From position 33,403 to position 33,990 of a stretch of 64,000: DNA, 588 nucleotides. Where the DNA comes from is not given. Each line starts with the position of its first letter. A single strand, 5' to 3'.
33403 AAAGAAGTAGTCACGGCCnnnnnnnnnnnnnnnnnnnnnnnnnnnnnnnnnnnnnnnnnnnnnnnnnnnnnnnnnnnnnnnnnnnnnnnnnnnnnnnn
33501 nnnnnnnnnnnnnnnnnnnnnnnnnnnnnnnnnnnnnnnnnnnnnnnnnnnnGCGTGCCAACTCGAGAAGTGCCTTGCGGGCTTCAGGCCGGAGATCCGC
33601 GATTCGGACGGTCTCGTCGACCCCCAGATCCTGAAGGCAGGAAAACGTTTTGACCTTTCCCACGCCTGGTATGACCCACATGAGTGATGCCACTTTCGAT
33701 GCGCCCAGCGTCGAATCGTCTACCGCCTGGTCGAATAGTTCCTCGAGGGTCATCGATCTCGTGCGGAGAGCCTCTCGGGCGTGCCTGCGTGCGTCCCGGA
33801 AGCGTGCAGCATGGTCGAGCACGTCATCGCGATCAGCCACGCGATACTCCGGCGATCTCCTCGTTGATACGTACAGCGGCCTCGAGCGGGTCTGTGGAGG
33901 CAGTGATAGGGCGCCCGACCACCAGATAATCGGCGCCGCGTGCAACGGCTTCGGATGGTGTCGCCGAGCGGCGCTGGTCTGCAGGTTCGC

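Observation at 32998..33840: In-frame mIHF-guanylate kinase fusion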

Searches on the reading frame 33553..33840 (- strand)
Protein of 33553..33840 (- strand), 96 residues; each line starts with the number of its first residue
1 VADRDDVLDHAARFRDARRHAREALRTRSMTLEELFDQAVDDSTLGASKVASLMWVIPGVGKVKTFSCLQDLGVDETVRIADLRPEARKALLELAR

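Call 38: find_homologous_proteins(query=window:33553-33840:-, max_evalue=0.001)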
Query window:33553-33840:-: 25 candidates shared short words with the query, none scored E <= 0.001.

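Call 68: search_solved_structures(query=window:33553-33840:-, max_evalue=1, show_alignments=2)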
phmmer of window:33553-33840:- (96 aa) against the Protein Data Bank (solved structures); distinct sequences matched with E-value up to 1: 5.
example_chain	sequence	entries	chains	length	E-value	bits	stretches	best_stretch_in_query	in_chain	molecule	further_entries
6tob_A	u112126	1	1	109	3.3e-09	40.4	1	5-93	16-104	Integration host factor MIHF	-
4itq_A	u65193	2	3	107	3e-08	37.3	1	5-84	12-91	Putative uncharacterized protein SCO1480 | SCO1480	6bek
7o5b_g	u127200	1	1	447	0.66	13.9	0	15-74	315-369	Signal recognition particle protein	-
9xzy_H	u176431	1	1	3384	0.81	13.6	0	23-52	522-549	GATOR1 complex protein DEPDC5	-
6o8w_m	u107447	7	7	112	0.99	13.3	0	50-91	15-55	30S ribosomal protein S13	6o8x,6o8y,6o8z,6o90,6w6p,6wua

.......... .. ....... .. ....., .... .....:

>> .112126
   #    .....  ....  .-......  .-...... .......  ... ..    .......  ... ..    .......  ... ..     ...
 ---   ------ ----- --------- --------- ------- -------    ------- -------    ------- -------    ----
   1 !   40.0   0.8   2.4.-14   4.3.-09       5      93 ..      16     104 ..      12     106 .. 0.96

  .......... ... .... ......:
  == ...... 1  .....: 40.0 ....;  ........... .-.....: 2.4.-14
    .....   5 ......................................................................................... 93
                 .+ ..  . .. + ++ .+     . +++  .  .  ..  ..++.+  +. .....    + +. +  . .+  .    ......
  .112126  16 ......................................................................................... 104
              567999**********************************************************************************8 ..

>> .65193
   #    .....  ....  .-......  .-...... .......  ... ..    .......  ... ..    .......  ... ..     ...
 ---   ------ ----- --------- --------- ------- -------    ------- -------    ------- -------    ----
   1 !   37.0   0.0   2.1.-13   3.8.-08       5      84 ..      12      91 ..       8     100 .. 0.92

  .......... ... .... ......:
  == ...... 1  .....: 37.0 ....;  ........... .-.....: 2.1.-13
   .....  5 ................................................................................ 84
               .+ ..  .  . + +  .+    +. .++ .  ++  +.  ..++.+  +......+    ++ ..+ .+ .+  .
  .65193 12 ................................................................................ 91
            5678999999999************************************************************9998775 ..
